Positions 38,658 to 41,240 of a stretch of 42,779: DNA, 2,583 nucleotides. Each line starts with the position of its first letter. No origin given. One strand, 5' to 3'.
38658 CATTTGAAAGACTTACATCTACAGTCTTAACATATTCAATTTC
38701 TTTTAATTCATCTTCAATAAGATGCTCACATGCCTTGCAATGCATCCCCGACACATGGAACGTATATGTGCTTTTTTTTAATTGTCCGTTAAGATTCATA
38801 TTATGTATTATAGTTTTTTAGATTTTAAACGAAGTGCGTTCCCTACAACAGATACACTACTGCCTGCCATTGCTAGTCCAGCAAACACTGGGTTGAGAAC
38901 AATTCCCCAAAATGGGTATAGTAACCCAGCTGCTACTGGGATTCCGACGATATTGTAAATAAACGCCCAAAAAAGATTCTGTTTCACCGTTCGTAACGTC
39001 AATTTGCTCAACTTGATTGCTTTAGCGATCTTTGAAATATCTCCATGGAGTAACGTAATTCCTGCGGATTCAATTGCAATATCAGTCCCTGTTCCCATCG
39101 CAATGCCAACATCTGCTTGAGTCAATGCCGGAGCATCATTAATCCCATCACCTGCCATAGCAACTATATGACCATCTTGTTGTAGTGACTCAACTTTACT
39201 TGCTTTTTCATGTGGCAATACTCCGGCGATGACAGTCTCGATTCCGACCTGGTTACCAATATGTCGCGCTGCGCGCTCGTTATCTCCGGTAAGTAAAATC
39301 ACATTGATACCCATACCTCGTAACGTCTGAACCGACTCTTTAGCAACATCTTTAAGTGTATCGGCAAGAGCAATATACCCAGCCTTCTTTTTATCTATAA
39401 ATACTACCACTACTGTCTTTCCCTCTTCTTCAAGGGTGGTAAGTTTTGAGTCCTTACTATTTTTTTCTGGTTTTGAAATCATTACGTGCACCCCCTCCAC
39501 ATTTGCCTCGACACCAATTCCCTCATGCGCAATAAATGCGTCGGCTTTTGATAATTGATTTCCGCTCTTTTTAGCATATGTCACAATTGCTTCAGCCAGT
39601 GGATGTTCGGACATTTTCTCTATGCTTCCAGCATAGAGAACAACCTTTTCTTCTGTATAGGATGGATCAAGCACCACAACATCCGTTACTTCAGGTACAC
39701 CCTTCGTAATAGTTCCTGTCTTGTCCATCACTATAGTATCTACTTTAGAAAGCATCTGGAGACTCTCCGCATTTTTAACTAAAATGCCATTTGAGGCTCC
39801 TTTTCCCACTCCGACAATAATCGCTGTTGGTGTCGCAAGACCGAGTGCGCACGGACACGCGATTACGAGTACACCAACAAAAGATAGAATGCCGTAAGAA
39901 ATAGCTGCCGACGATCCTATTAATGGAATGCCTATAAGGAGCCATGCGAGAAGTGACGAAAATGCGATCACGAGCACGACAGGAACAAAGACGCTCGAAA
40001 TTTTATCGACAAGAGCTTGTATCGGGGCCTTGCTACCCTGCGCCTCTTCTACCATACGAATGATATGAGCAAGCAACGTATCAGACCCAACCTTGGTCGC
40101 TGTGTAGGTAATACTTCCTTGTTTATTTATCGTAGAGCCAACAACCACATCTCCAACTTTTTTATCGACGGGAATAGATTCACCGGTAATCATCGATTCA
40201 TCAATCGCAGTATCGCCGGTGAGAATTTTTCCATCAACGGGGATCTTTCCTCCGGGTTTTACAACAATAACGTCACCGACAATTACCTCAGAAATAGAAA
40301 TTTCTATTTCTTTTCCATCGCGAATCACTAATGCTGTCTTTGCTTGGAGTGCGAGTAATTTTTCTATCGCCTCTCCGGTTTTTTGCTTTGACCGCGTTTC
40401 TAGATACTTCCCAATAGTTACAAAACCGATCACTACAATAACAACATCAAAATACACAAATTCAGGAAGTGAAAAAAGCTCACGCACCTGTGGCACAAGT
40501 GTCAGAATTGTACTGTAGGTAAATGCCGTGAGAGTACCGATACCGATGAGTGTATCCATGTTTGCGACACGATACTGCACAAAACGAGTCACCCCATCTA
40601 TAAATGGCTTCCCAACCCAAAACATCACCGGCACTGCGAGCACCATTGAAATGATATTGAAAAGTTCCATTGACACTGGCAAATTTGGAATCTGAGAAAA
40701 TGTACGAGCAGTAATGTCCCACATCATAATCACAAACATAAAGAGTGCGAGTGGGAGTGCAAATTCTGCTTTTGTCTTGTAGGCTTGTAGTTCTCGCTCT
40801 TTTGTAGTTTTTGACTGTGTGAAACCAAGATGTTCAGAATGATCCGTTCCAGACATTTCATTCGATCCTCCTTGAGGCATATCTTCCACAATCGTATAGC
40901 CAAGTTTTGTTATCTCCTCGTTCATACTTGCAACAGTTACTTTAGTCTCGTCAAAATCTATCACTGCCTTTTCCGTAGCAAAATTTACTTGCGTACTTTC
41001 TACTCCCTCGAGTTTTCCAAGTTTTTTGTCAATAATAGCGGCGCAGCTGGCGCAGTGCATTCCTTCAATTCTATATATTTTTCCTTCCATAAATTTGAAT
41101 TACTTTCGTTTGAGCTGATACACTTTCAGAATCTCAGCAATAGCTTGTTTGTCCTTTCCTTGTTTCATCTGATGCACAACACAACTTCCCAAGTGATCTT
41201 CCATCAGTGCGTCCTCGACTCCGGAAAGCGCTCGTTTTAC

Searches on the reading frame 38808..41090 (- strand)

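Call 22: search_protein_families(library=pfam, proteins=[window:38808-41090:-], max_evalue=0.001)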
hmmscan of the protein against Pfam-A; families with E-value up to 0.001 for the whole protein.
window:38808-41090:- (760 aa): 4 families
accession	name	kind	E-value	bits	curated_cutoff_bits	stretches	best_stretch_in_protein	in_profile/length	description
PF00122.25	E1-E2_ATPase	-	4.2e-56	189.8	28.1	1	248-433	2-180/181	E1-E2 ATPase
PF00702.32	Hydrolase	-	1.6e-31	110.7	26.4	1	450-660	1-191/191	haloacid dehalogenase-like hydrolase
PF00403.32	HMA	-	1.4e-16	61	24.8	1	6-66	2-62/62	Heavy-metal-associated domain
PF08282.18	Hydrolase_3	-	9.1e-06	26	20.9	0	640-691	203-254/255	haloacid dehalogenase-like hydrolase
